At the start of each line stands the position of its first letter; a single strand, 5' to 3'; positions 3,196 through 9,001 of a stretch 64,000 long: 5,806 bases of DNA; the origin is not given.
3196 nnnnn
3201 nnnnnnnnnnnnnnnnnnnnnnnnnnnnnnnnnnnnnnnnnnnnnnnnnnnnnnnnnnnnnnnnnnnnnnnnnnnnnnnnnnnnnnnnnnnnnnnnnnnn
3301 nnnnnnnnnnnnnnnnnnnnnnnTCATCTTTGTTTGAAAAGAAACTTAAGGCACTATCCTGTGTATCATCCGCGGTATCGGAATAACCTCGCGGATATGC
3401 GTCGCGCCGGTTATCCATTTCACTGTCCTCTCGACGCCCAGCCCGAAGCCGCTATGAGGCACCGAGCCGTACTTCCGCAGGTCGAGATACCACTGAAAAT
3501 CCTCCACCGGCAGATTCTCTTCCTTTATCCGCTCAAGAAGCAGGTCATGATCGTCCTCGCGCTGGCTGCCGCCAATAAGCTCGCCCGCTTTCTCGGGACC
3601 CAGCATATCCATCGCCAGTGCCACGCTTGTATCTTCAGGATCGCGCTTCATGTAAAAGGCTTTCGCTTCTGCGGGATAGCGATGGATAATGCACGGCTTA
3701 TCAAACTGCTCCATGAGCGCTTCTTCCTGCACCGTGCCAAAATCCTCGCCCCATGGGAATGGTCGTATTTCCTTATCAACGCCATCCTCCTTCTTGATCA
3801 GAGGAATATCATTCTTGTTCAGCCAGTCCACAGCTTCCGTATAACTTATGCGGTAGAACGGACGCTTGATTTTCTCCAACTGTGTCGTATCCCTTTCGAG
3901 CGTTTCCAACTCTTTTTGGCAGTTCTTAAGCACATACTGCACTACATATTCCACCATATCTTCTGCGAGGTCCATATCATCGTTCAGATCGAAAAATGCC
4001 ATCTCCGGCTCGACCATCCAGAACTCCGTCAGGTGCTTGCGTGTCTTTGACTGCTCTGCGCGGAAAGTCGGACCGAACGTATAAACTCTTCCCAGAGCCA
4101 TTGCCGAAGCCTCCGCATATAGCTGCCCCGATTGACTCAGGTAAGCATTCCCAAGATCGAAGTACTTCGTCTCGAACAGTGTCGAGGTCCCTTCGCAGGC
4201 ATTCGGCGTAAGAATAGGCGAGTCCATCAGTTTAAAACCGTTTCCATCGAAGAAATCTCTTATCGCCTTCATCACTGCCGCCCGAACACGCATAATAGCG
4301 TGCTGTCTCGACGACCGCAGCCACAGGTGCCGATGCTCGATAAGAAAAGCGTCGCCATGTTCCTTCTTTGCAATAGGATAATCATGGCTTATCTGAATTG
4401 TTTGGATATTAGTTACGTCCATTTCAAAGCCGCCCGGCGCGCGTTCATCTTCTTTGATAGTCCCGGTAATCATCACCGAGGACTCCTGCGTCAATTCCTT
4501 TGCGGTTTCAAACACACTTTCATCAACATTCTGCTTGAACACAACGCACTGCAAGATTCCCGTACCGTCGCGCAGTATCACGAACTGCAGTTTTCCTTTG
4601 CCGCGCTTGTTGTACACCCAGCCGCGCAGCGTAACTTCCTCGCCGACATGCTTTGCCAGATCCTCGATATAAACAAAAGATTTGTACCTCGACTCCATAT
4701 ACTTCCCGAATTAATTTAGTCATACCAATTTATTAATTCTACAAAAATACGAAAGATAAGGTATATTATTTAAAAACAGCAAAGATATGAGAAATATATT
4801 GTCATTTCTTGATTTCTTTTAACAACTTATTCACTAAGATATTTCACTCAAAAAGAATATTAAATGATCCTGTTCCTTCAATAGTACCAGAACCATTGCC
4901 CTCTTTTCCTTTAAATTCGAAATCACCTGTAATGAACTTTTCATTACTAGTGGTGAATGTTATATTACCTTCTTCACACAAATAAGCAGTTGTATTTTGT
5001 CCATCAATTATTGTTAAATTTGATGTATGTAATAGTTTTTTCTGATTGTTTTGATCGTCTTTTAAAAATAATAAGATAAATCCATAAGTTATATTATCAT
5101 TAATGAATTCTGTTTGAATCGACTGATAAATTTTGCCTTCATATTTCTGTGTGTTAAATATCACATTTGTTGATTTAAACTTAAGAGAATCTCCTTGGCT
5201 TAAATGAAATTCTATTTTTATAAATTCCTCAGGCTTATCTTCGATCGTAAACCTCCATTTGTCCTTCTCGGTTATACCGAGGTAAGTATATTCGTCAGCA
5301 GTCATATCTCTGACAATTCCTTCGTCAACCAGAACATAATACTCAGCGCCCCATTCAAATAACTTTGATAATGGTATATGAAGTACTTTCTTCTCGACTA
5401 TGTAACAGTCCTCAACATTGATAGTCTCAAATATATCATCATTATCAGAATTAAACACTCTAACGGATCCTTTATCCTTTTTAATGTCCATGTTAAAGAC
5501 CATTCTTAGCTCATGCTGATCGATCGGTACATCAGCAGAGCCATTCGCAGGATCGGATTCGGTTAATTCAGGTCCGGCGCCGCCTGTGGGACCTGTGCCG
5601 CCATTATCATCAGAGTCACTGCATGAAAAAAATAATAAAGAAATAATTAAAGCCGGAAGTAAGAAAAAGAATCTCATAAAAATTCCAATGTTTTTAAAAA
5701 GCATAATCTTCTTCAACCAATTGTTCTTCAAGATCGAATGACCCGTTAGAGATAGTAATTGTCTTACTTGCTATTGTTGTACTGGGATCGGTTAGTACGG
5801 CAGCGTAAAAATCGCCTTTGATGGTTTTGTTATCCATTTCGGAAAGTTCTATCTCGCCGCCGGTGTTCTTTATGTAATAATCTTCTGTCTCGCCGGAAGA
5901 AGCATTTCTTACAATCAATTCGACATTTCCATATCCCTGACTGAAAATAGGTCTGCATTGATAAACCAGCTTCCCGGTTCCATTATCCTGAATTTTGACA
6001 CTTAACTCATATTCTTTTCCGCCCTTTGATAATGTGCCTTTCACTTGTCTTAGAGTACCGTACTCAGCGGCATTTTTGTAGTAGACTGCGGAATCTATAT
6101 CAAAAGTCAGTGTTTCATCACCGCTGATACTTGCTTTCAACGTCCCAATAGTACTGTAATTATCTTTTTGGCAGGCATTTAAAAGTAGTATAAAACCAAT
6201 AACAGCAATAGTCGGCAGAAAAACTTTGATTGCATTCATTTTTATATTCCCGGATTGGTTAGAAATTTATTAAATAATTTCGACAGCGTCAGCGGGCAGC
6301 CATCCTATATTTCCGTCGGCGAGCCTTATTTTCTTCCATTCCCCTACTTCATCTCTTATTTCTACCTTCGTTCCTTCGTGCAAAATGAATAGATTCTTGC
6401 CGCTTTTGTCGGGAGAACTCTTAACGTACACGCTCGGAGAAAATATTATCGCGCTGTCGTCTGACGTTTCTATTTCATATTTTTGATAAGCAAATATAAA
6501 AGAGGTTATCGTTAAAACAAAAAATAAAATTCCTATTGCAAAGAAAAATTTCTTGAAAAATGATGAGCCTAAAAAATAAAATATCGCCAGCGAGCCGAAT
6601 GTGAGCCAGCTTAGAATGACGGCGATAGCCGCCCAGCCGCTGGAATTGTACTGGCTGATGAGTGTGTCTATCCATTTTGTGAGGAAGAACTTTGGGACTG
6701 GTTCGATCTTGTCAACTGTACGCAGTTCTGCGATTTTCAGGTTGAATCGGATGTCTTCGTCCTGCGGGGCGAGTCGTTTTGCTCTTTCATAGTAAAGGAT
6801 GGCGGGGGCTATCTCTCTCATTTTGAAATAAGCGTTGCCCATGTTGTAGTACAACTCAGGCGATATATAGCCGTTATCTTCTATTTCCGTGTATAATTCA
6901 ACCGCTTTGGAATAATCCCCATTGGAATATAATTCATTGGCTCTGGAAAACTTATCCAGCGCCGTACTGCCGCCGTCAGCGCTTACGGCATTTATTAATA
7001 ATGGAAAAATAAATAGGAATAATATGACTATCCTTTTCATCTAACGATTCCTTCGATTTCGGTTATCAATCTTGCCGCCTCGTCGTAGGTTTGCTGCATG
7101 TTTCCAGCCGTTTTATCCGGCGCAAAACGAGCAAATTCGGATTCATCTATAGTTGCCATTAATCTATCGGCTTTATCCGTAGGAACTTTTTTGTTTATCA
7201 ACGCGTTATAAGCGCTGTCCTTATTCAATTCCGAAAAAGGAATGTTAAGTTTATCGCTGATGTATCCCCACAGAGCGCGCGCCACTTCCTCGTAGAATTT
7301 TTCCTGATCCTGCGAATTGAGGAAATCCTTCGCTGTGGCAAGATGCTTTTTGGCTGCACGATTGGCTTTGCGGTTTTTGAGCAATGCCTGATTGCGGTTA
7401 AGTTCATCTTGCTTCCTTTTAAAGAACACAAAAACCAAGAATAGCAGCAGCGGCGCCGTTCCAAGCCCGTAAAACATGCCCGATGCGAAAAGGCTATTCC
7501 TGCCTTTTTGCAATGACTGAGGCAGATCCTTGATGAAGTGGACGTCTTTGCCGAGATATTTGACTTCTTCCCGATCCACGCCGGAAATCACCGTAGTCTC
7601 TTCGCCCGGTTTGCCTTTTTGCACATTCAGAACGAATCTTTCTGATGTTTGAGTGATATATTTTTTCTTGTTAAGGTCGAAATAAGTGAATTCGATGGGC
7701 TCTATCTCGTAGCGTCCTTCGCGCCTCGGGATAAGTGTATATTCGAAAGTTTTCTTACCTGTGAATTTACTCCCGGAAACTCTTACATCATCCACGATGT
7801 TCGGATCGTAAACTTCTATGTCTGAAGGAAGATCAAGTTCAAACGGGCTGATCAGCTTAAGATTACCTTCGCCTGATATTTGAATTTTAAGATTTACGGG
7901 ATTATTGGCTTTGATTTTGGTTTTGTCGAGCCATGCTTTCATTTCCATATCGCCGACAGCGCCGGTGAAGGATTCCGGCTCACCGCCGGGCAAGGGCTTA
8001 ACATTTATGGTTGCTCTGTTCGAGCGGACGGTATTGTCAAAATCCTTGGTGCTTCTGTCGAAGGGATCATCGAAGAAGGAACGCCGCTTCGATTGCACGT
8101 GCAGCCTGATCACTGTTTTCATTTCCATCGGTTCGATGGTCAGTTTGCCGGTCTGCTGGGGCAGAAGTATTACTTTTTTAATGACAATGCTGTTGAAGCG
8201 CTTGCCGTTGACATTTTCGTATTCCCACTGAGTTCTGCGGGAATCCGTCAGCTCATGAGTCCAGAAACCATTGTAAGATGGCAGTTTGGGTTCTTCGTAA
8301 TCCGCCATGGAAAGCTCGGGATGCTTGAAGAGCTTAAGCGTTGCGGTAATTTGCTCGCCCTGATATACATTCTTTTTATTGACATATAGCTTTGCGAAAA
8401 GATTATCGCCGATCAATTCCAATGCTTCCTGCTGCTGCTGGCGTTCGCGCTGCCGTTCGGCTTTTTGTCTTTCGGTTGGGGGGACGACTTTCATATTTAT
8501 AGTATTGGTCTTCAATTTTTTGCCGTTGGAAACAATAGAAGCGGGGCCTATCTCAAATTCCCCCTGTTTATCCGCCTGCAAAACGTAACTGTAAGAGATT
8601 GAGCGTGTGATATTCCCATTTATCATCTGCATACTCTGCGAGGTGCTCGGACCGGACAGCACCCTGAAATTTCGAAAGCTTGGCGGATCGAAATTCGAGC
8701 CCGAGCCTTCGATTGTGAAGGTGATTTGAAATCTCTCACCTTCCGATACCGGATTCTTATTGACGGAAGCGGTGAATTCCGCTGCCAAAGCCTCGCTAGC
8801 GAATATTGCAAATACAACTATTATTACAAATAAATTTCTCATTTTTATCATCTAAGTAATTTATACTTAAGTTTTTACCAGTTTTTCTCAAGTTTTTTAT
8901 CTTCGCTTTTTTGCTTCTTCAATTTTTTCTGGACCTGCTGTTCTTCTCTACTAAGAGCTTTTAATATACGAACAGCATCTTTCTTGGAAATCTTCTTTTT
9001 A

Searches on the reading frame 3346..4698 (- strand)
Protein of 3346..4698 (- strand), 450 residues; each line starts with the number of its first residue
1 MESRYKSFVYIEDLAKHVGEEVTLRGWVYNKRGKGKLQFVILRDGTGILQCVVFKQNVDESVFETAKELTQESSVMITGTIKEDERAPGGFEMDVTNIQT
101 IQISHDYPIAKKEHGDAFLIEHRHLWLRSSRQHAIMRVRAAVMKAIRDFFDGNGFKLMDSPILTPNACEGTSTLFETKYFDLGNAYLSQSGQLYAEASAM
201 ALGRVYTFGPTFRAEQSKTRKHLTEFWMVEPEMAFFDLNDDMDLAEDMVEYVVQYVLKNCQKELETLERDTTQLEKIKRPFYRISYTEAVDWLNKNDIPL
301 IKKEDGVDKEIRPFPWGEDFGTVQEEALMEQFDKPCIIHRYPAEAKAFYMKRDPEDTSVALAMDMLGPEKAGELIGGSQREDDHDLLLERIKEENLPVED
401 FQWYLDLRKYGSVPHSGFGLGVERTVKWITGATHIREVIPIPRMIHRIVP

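Call 69: search_protein_families(library=pfam, proteins=[window:3346-4698:-], max_evalue=0.0001)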
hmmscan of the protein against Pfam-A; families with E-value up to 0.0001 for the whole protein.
window:3346-4698:- (450 aa): 2 families
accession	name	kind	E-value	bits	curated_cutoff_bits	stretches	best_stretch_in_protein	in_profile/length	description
PF00152.25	tRNA-synt_2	-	7.3e-72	242.5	25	1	119-444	5-307/308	tRNA synthetases class II (D, K and N)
PF01336.31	tRNA_anti-codon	-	5e-21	74.9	27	1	22-100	1-74/75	OB-fold nucleic acid binding domain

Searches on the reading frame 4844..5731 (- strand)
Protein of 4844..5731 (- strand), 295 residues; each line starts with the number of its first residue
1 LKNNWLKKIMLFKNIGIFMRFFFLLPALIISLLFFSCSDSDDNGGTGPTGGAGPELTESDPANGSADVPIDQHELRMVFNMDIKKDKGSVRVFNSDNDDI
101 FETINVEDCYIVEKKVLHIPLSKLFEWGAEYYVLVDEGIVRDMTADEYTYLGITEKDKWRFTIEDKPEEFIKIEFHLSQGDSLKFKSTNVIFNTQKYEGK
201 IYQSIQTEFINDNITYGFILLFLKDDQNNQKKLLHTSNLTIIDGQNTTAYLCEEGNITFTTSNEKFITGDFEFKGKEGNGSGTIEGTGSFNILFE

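Call 69: search_protein_families(library=pfam, proteins=[window:4844-5731:-], max_evalue=0.0001)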
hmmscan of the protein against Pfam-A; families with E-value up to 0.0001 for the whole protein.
window:4844-5731:- (295 aa): 1 family
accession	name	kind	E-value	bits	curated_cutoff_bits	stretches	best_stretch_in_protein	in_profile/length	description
PF13205.12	Big_5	-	2e-07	32.1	23.6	1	53-162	4-104/105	Bacterial Ig-like domain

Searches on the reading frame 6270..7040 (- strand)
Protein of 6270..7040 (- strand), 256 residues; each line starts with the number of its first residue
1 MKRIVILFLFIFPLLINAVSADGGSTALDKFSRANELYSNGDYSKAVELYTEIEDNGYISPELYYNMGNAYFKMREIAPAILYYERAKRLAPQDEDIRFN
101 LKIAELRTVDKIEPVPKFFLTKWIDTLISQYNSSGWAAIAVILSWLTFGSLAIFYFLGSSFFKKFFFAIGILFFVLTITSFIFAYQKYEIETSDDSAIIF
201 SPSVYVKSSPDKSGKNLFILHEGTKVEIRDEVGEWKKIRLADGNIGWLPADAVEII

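Call 69: search_protein_families(library=pfam, proteins=[window:6270-7040:-], max_evalue=0.0001)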
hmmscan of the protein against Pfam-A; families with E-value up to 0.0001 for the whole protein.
window:6270-7040:- (256 aa): 8 families
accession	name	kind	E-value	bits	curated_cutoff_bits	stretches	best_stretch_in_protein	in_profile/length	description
PF00515.34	TPR_1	-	1.7e-12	47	27.8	1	62-94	2-34/34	Tetratricopeptide repeat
PF07719.23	TPR_2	-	2.2e-10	40.3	27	1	61-94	1-34/34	Tetratricopeptide repeat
PF08239.17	SH3_3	-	2.6e-08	34.3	27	1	203-253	2-53/54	Bacterial SH3 domain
PF13181.12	TPR_8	-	2.8e-07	30.6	25.7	1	62-94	2-34/34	Tetratricopeptide repeat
PF13432.12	TPR_16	-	2.3e-06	28.4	32.7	1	33-94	3-64/65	Tetratricopeptide repeat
PF13428.12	TPR_14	-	3.6e-06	27.6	23.5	0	61-101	1-41/44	Tetratricopeptide repeat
PF13414.12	TPR_11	-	4.9e-06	26.6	26.8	0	60-74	27-41/42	TPR repeat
PF14559.12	TPR_19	-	8.9e-05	23.2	25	0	37-97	1-61/68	Tetratricopeptide repeat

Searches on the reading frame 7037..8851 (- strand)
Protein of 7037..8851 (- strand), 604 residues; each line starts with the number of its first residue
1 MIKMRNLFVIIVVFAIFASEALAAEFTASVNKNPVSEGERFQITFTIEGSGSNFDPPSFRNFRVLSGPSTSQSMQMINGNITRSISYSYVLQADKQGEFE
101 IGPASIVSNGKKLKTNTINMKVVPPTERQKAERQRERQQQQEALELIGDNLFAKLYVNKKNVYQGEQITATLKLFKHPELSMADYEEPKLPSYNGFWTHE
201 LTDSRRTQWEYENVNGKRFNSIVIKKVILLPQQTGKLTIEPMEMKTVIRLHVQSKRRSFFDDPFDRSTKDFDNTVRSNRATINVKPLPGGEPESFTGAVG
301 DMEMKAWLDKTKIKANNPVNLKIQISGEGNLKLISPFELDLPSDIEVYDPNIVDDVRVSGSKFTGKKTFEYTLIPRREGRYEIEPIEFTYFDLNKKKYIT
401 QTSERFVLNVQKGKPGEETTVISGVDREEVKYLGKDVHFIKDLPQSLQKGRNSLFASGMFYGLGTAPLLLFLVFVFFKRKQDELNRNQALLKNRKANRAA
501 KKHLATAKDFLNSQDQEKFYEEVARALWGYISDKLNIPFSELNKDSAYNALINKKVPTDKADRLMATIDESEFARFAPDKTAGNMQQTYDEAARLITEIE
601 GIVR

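Call 69: search_protein_families(library=pfam, proteins=[window:7037-8851:-], max_evalue=0.0001)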
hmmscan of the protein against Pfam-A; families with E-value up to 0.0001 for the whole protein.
window:7037-8851:- (604 aa): 1 family
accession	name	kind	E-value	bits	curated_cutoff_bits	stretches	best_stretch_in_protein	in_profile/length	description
PF13584.12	BatD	-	6.3e-51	171.4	24.1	3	28-122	1-92/92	BatD DUF11 like domain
